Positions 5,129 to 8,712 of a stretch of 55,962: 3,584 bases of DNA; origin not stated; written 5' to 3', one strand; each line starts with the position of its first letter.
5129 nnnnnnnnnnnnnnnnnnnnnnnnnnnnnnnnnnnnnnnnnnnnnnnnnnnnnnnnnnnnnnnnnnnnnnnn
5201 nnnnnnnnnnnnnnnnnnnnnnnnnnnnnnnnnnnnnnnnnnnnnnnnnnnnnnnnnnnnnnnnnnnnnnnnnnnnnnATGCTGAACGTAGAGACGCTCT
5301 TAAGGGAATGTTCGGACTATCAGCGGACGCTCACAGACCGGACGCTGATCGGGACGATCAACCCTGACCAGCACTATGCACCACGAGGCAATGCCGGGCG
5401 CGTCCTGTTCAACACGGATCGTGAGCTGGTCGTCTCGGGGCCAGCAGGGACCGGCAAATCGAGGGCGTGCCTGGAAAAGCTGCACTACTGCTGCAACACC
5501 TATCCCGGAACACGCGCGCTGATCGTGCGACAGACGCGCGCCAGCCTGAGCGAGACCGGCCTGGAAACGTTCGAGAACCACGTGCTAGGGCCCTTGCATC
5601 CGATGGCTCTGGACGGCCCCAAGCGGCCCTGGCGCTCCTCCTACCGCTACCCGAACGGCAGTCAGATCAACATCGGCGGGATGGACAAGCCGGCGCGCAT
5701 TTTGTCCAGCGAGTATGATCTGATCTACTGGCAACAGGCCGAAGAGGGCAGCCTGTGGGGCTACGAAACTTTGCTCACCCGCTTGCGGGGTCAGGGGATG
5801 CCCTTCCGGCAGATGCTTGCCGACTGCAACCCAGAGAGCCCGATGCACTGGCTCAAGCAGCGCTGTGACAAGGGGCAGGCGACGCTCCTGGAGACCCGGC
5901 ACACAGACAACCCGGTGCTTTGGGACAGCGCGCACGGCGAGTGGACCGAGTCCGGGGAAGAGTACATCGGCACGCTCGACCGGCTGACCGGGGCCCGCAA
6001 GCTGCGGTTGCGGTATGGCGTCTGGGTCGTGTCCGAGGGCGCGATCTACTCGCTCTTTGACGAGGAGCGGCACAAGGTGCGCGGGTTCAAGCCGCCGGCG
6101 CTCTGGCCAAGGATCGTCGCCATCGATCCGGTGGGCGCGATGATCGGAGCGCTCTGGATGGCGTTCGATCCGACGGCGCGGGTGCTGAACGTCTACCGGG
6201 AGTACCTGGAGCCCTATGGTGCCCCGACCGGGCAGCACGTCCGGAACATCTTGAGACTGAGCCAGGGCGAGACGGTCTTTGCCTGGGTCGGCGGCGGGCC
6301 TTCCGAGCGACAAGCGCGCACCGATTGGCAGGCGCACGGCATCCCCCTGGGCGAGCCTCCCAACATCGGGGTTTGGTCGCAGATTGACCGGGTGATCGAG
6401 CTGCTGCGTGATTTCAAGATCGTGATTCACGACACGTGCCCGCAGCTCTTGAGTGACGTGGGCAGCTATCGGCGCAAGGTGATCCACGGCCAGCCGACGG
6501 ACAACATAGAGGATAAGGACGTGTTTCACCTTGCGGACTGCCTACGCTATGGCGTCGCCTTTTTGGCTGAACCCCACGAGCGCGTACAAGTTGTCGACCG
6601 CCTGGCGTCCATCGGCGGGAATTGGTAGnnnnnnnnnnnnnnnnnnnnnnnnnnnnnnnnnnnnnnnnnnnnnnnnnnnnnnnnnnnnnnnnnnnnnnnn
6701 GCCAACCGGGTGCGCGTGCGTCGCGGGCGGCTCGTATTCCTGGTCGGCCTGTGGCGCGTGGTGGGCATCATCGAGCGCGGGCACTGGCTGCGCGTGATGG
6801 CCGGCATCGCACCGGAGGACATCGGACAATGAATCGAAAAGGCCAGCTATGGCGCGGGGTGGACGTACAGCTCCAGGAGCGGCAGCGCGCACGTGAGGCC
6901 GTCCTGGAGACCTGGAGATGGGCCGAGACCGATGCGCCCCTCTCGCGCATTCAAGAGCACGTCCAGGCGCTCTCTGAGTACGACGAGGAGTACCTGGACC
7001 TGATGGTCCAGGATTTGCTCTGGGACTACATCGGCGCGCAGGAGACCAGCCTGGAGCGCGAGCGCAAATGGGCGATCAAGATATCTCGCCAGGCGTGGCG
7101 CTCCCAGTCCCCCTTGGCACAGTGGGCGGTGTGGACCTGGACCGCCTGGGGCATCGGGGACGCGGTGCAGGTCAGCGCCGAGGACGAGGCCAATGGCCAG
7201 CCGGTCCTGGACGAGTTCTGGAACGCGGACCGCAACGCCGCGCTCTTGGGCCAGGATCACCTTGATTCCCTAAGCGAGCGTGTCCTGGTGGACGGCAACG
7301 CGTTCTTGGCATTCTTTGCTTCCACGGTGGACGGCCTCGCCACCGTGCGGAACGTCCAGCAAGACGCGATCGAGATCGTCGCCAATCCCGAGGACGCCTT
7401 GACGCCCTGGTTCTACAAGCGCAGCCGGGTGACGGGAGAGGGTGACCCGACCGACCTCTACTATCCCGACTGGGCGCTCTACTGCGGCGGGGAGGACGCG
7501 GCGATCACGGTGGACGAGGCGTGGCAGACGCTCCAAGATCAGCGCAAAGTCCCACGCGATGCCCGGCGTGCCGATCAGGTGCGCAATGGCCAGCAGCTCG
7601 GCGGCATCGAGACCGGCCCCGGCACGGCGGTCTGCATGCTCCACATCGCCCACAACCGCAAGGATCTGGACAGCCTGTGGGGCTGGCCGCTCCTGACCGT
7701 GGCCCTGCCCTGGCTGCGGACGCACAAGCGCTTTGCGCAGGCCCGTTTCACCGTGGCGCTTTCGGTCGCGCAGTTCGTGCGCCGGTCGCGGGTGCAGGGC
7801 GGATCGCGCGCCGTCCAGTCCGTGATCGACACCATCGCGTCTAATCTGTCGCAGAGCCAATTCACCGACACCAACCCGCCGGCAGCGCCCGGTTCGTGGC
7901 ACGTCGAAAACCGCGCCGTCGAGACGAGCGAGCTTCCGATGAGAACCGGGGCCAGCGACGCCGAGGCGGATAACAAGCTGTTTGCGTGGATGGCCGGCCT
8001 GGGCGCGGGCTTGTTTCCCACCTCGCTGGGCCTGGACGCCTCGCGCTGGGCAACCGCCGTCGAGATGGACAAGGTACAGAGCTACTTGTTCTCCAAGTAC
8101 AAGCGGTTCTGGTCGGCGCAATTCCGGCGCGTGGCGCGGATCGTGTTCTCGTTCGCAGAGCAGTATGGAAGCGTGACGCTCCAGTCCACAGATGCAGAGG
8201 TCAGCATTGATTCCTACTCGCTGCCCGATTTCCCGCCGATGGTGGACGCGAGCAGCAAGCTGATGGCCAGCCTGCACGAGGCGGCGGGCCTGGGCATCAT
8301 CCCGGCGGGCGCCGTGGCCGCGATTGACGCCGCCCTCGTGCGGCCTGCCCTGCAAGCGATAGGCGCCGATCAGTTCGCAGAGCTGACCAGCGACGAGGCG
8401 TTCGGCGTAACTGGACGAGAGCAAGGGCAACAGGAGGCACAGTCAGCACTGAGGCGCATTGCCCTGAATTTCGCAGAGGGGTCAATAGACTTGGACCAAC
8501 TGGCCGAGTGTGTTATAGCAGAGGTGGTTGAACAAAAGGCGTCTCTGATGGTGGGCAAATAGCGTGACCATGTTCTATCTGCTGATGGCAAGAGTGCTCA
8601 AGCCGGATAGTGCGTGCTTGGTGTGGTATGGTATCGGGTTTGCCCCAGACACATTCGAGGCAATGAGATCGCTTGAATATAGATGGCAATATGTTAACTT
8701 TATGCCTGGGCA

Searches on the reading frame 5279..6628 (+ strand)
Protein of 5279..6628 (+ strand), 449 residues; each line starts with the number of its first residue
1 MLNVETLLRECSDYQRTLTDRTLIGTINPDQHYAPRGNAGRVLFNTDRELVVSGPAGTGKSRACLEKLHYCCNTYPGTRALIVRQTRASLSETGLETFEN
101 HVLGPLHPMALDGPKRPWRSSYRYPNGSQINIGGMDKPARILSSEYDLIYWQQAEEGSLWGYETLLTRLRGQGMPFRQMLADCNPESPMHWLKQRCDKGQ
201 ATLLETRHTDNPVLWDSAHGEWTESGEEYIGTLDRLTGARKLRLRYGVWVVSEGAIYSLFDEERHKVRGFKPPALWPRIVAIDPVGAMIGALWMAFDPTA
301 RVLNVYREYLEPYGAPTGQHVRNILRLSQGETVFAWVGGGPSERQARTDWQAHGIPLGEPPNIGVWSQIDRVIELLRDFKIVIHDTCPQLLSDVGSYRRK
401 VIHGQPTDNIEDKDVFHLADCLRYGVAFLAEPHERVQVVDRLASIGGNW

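Call 13: search_protein_families(library=phrogs, proteins=[window:5279-6628:+], max_evalue=0.00001)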
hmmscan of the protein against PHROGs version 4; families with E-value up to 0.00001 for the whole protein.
window:5279-6628:+ (449 aa): 4 families
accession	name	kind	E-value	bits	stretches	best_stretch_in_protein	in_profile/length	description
phrog_2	-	head and packaging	2.1e-22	80.7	1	44-433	275-596/807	terminase large subunit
phrog_979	-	head and packaging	9.2e-17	61.9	1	28-193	146-311/642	terminase large subunit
phrog_5653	-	head and packaging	3.8e-09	37.6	1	248-426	2-177/199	terminase large subunit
phrog_3717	-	head and packaging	7.6e-09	36.4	1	42-215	18-198/277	terminase large subunit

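Call 14: search_protein_families(library=pfam, proteins=[window:5279-6628:+], max_evalue=0.00001)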
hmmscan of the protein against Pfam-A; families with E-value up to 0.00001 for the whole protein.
window:5279-6628:+ (449 aa): 2 families
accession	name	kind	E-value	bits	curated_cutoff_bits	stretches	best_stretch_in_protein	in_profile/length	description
PF04466.19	Terminase_3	-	2.5e-07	30.9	23.2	1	119-196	69-148/201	Phage terminase large subunit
PF03237.21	Terminase_6N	-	3.8e-07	30.4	22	1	53-263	3-214/215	Terminase large subunit, T4likevirus-type, N-terminal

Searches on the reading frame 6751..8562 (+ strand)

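Call 13: search_protein_families(library=phrogs, proteins=[window:6751-8562:+], max_evalue=0.00001)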
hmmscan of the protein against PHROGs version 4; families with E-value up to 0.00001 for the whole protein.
window:6751-8562:+ (603 aa): 1 family
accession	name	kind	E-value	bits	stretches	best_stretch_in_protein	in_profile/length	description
phrog_10963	-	head and packaging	3e-11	43.6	1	136-225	98-188/503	portal protein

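Call 14: search_protein_families(library=pfam, proteins=[window:6751-8562:+], max_evalue=0.00001)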
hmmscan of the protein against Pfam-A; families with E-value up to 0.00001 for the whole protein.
window:6751-8562:+ (603 aa): 0 families
